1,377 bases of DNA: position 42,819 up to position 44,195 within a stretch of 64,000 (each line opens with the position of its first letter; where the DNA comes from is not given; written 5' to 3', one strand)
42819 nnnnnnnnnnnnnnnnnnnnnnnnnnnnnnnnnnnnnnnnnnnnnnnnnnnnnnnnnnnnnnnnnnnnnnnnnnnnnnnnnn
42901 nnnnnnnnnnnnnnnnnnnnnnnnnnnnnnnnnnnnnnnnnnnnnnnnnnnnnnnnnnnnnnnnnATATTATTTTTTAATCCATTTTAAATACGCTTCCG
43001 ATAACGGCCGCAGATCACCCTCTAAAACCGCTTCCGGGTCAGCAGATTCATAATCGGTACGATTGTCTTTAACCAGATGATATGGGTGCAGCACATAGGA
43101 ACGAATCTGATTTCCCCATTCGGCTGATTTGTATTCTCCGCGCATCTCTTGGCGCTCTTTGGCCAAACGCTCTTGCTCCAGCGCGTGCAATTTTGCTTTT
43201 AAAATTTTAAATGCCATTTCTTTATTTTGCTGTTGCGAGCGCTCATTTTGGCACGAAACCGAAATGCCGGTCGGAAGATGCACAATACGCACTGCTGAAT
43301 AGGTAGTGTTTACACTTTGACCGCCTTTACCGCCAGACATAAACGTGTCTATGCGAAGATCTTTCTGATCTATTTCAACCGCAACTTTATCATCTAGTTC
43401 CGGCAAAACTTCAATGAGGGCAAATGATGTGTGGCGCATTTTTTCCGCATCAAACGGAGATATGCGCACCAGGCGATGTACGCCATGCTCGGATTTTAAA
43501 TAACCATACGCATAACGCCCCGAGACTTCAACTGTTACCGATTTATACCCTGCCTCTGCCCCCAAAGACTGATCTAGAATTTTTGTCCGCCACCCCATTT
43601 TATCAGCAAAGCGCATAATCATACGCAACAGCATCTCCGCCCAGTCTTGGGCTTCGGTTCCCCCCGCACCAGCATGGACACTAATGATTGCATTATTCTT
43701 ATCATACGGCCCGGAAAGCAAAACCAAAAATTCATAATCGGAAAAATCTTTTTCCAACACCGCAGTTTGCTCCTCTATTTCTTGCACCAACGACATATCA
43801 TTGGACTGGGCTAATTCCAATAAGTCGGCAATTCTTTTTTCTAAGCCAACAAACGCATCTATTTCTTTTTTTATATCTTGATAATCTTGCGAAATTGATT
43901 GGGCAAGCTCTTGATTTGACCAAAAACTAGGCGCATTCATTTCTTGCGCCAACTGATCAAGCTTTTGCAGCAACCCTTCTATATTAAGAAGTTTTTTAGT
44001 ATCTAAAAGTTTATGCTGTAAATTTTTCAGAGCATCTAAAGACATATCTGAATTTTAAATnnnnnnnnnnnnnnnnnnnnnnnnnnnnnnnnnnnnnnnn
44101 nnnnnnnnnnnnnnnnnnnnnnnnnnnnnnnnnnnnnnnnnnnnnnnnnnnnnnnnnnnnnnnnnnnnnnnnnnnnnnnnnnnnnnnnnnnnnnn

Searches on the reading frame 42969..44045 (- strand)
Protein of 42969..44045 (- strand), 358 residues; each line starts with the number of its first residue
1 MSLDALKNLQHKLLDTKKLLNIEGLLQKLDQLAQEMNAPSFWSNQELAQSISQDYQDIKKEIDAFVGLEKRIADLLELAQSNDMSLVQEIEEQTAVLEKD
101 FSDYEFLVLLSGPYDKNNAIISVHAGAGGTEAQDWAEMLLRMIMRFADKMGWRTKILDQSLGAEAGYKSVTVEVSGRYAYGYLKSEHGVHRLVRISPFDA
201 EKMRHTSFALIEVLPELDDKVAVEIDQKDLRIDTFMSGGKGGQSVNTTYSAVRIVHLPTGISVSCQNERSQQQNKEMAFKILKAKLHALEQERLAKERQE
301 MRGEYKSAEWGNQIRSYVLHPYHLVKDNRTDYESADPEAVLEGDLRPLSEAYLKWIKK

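Call 58: search_protein_families(library=pfam, proteins=[window:42969-44045:-], max_evalue=0.001)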
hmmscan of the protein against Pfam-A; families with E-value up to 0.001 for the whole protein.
window:42969-44045:- (358 aa): 3 families
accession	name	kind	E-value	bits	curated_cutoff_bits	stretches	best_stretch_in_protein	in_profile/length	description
PF03462.23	PCRF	-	2e-54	184.8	24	1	27-210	3-193/194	PCRF domain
PF00472.26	RF-1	-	1.1e-38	132.1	35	1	220-329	2-116/116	RF-1 domain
PF16326.10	ABC_tran_CTD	-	0.00064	20.3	32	1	22-64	17-59/69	ABC transporter C-terminal domain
